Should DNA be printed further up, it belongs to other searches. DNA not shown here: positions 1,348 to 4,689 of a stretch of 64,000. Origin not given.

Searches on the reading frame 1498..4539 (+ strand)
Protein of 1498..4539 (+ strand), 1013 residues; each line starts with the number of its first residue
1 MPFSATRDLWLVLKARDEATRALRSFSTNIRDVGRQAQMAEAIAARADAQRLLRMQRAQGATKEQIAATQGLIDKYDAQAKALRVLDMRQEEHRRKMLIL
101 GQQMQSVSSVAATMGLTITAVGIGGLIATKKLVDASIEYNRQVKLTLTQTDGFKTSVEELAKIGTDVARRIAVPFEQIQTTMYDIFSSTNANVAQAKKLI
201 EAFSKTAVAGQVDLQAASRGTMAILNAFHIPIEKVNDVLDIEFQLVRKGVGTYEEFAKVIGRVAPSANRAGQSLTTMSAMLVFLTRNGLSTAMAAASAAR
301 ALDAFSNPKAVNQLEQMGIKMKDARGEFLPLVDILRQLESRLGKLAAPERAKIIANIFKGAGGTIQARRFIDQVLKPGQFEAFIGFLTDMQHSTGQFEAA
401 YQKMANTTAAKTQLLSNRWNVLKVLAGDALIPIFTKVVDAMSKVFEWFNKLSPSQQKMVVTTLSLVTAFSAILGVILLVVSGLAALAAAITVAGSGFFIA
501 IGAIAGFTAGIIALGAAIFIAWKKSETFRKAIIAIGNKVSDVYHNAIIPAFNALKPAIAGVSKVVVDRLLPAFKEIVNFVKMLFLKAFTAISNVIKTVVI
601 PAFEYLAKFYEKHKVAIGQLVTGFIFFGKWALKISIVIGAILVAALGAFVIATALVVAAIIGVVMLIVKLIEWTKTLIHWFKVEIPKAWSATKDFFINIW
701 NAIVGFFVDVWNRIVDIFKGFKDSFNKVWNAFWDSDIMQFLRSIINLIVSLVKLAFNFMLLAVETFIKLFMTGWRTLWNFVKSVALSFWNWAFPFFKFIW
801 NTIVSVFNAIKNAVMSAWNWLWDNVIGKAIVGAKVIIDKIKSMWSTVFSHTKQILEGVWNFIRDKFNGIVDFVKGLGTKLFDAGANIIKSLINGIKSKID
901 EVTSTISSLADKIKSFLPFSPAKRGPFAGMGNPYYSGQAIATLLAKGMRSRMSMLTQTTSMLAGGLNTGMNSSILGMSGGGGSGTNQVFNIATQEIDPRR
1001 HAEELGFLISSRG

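Call 11: search_dna_similar(query=window:1498-4539:+, collection=phages, mode=protein, max_rows=15)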
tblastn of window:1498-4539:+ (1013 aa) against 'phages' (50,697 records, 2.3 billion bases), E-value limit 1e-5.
Records with a match: 1159; places in all: 1341; records where one place covers at least 80% of the query: 0.
Best place of each record, by identity: <60% 1159.
By first word of the organism name: Mycobacterium 179; Staphylococcus 173; Lactococcus 155; Streptomyces 117; Gordonia 83; Microbacterium 77; Paenibacillus 72; Bacillus 43; Streptococcus 43; Arthrobacter 25; and 52 more.
By host as written in the record: Mycobacterium smegmatis mc2 155 117; Lactococcus lactis 116; - 64; Gordonia terrae 3612 54; Staphylococcus aureus 48; Microbacterium foliorum NRRL B-24224 46; Paenibacillus larvae 37; Mycobacterium smegmatis mc#155 32; and 278 more.
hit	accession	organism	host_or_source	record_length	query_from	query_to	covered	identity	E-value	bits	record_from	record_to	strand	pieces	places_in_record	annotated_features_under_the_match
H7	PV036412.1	phage NatCom_43819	human feces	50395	63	930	80%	22.3%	2e-14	153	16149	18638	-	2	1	tail length tape measure protein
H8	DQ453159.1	Geobacillus virus E2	Geobacillus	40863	100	951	63%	25.6%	1e-16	170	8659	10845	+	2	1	putative tail tape measure protein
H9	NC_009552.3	Geobacillus virus E2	Geobacillus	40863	100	951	63%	25.6%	1e-16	170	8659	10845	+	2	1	tail length tape measure protein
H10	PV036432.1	Coprococcus phage NatCom_22372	Coprococcus sp.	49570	74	960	66%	23.7%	7e-20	161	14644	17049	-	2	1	tail length tape measure protein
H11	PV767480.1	Rossellomorea phage phiT1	Rossellomorea aquimaris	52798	84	958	64%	24.3%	2e-13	145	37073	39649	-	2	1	Tmp protein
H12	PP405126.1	Microbacterium phage MortySmith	Microbacterium foliorum NRRL B-24224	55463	186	926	65%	22.5%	1e-6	116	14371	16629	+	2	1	27: tape measure protein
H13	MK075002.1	Staphylococcus phage phiSP38-1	Staphylococcus pseudintermedius 14-29-38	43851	62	906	62%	23.1%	3e-8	124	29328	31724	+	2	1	tail length tape-measure protein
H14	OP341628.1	Geobacillus phage vB_GthS_PK5.1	Geobacillus thermodenitrificans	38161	100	874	54%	26.4%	1e-19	163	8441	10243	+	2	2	tape measure protein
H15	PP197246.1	Terrisporobacter phage TPDSL_ph1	Terrisporobacter petrolearius DSL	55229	207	955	52%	27.3%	2e-21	168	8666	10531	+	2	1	tail length tape measure protein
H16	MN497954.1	Microbacterium phage Hiddenleaf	Microbacterium foliorum NRRL B-24224 SEA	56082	201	926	63%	22.4%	4e-9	125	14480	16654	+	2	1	29: tape measure protein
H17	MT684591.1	Microbacterium phage Chivey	Microbacterium foliorum NRRL B-24224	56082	201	926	63%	22.4%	4e-9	125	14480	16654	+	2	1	28: tape measure protein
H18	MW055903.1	Microbacterium phage DannyDe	Microbacterium foliorum NRRL B-24224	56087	201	926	63%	22.4%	4e-9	125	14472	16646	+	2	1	28: tape measure protein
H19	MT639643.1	Microbacterium phage FreddieHg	Microbacterium foliorum NRRL B-24224 SEA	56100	201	926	63%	22.4%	4e-9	125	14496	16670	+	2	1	28: tape measure protein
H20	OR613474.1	Microbacterium phage PhunaPhoke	Microbacterium foliorum NRRL B-24224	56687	201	926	64%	22.1%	3e-8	127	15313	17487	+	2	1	29: tape measure protein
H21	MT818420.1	Microbacterium phage Gilda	Microbacterium foliorum NRRL B-24224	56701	201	926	64%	22.1%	3e-8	127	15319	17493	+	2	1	29: tape measure protein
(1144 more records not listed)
